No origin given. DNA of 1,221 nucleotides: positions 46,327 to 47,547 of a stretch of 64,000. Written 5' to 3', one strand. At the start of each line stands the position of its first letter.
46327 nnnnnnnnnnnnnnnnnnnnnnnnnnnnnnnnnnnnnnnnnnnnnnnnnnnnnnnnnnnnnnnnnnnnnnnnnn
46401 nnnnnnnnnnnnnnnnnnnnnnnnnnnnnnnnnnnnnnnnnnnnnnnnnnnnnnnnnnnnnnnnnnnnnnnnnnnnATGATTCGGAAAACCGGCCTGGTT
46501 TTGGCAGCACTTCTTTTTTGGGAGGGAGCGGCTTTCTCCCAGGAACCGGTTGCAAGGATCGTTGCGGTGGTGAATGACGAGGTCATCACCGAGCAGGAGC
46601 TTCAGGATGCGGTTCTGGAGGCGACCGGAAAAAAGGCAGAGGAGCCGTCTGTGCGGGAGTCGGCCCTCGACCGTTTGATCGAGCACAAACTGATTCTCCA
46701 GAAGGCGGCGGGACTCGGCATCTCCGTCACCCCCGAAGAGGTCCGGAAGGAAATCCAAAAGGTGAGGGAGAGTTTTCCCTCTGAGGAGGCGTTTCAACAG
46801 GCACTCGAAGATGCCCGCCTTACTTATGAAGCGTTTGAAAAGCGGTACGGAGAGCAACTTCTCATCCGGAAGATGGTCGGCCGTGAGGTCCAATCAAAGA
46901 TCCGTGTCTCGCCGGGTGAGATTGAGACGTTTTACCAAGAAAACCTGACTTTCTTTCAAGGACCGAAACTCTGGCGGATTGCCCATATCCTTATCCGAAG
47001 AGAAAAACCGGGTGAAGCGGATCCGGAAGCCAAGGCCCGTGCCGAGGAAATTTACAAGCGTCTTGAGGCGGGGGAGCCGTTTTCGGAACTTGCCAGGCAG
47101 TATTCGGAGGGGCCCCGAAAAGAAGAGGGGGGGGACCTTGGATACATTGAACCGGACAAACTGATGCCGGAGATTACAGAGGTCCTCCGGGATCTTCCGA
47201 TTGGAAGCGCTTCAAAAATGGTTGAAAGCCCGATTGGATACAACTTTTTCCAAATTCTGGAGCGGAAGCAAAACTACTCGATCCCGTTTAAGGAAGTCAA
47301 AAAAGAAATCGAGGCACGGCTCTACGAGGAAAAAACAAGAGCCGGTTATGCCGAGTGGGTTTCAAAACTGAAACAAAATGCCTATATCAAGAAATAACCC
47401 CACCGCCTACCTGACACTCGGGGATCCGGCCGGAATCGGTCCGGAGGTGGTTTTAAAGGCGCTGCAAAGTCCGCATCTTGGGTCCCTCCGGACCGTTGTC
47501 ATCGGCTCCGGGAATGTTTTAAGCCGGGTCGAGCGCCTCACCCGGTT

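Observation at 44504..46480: Minimal Mfd: RID plus translocase only, lacking both the UvrA-recruiting D1a/D2 module and the autoinhibitory D7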

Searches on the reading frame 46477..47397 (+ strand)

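Call 3: search_protein_families(library=pfam, proteins=[window:46477-47397:+], max_evalue=0.01)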
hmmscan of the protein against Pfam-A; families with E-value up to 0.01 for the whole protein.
window:46477-47397:+ (306 aa): 7 families
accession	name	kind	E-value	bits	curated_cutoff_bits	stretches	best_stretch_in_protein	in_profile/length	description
PF13624.11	SurA_N_3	-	2.3e-20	73.5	27.2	1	6-133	19-161/162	SurA-like N-terminal domain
PF13616.12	Rotamase_3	-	2.7e-20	73.5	22.5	1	166-263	16-115/116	PPIC-type PPIASE domain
PF00639.27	Rotamase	-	3e-19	70.2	21.7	1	170-259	1-94/97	PPIC-type PPIASE domain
PF13623.11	SurA_N_2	-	4.9e-14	52.8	28.5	1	5-107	16-130/145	SurA-like N-terminal domain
PF09312.16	SurA_N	-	7.3e-12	45.9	30.8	1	25-131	1-115/118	SurA N-terminal domain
PF13145.12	Rotamase_2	-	7.8e-10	40.1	27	1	144-276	1-121/121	PPIC-type PPIASE domain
PF04558.20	tRNA_synt_1c_R1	-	0.0093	16.4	28.6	0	74-99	105-130/162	Glutaminyl-tRNA synthetase, non-specific RNA binding region part 1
